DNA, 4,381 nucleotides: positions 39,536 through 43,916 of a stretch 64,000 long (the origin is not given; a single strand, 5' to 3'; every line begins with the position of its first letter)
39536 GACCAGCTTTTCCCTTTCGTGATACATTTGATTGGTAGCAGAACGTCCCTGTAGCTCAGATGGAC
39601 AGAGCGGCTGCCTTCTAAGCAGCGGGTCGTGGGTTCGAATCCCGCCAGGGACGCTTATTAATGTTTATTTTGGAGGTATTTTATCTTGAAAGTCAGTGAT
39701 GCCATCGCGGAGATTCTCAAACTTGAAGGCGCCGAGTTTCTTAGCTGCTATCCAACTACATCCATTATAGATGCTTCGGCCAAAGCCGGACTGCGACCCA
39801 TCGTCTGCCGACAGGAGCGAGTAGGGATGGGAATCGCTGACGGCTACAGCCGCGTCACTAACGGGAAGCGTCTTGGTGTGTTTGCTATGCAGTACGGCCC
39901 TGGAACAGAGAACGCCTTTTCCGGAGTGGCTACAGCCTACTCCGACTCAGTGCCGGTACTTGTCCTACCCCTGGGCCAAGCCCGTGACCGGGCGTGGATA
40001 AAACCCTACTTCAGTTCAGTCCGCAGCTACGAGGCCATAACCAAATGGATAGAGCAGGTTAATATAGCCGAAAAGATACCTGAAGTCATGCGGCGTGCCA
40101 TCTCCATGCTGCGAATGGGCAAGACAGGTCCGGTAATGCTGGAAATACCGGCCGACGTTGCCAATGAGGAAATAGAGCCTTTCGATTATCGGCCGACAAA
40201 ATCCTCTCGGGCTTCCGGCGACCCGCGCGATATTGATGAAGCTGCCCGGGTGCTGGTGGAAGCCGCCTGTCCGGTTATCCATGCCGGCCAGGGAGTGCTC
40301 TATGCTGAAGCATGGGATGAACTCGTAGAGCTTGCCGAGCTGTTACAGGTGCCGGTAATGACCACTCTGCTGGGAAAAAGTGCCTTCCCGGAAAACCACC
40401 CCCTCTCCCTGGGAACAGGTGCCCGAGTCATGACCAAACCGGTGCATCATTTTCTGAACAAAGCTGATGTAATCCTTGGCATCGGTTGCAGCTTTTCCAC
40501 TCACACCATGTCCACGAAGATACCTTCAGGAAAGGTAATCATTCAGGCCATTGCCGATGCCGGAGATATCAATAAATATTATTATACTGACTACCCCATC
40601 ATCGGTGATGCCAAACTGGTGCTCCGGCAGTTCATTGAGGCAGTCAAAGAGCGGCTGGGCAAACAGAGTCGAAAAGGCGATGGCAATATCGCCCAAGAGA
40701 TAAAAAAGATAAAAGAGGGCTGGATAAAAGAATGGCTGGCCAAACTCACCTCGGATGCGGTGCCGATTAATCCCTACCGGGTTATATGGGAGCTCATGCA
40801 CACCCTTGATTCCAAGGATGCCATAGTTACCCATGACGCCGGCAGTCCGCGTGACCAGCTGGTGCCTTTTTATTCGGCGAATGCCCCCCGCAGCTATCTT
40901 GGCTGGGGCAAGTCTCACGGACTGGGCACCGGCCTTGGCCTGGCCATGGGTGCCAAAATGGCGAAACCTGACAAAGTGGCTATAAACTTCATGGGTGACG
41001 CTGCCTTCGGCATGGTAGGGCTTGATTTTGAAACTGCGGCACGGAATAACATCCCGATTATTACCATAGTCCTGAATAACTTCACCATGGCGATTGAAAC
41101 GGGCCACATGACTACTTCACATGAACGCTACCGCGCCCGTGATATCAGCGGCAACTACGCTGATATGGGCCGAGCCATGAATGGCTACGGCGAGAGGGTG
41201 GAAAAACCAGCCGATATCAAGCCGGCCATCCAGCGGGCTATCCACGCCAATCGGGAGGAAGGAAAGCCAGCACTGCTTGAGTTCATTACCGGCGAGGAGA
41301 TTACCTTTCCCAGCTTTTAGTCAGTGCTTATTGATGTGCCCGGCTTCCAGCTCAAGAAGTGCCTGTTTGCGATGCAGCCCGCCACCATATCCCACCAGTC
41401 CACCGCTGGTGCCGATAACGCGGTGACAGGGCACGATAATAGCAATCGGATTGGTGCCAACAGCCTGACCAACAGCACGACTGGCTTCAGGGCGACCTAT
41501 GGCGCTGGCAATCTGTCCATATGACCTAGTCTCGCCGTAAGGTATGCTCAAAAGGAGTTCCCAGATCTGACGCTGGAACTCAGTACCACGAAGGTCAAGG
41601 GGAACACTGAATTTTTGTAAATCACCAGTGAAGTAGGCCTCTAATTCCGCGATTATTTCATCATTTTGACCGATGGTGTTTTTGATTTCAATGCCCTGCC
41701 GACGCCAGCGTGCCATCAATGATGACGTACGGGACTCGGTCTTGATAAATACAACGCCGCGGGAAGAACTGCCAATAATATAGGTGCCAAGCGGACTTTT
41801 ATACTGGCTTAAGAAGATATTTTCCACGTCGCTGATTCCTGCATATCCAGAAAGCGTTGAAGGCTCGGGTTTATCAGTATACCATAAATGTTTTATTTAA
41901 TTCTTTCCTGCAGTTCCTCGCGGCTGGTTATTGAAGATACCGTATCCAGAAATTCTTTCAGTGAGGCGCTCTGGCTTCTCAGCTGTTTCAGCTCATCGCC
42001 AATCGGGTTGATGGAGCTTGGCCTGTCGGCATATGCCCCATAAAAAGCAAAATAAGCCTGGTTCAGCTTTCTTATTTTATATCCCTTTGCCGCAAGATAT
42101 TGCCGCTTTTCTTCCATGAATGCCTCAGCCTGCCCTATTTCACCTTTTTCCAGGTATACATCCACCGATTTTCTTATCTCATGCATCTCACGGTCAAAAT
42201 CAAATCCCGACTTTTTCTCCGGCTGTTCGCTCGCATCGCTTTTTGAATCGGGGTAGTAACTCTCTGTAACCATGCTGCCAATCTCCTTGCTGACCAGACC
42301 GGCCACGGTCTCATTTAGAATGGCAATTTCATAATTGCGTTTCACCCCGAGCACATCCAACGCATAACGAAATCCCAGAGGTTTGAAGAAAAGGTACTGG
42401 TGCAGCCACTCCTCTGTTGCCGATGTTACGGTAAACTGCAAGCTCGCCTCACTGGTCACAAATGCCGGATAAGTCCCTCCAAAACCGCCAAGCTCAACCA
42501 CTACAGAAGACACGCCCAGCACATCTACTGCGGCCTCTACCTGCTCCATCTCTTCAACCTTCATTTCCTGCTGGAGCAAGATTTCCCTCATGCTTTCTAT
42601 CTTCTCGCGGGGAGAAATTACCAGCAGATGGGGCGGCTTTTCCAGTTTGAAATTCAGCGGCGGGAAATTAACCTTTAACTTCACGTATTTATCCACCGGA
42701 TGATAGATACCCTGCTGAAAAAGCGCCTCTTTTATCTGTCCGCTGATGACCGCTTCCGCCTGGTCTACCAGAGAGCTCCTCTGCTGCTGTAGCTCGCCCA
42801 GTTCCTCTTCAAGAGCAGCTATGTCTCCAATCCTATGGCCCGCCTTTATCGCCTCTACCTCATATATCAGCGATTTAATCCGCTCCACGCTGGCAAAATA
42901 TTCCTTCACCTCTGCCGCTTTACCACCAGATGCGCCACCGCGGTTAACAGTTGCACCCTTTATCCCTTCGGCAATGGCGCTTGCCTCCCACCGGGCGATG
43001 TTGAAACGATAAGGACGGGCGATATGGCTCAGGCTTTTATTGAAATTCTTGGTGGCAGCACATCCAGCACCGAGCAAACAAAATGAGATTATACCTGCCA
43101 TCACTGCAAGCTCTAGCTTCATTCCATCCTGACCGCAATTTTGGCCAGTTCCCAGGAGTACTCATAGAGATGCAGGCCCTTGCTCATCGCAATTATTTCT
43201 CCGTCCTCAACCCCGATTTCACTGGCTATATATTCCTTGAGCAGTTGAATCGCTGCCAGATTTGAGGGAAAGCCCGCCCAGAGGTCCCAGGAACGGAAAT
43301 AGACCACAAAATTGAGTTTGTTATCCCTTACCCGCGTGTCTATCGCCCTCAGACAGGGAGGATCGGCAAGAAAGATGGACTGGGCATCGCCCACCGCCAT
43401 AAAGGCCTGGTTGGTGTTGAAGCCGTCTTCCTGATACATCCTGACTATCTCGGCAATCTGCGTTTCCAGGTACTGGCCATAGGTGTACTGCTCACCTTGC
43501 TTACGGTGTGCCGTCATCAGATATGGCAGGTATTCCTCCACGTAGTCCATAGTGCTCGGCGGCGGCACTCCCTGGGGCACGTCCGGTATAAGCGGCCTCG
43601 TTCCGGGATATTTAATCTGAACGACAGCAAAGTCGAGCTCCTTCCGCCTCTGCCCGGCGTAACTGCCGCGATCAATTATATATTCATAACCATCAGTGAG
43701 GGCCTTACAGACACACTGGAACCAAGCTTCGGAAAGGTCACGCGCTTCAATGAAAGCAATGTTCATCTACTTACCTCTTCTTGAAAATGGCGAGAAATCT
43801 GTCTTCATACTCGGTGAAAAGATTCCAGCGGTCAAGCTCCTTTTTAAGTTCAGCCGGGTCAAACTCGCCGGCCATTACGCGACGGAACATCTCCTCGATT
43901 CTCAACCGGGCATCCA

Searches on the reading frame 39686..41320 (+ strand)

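Call 93: search_protein_families(library=pfam, proteins=[window:39686-41320:+], max_evalue=0.000001)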
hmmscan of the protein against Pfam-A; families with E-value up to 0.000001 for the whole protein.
window:39686-41320:+ (544 aa): 3 families
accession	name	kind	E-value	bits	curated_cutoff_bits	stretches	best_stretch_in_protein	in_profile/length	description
PF00205.28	TPP_enzyme_M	-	1.7e-33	115.7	30.4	1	183-315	1-136/137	Thiamine pyrophosphate enzyme, central domain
PF02775.26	TPP_enzyme_C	-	6.1e-28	98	21.9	1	384-532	1-150/151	Thiamine pyrophosphate enzyme, C-terminal TPP binding domain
PF02776.23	TPP_enzyme_N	-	2.7e-21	76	26.8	1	1-99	1-101/119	Thiamine pyrophosphate enzyme, N-terminal TPP binding domain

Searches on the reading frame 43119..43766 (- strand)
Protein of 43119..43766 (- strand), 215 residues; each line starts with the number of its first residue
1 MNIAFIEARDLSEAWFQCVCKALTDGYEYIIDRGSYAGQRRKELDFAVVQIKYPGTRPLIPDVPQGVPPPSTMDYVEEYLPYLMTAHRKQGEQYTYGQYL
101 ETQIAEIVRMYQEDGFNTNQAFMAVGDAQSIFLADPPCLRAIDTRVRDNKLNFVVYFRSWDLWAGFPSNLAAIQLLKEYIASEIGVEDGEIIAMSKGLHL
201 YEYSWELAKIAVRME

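Call 56: search_protein_families(library=pfam, proteins=[window:43119-43766:-], max_evalue=0.000001)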
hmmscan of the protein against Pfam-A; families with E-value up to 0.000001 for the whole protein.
window:43119-43766:- (215 aa): 1 family
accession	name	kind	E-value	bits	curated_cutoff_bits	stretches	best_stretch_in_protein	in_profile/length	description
PF00303.24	Thymidylat_synt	-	2.5e-11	43.7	24.3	1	132-209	140-219/266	Thymidylate synthase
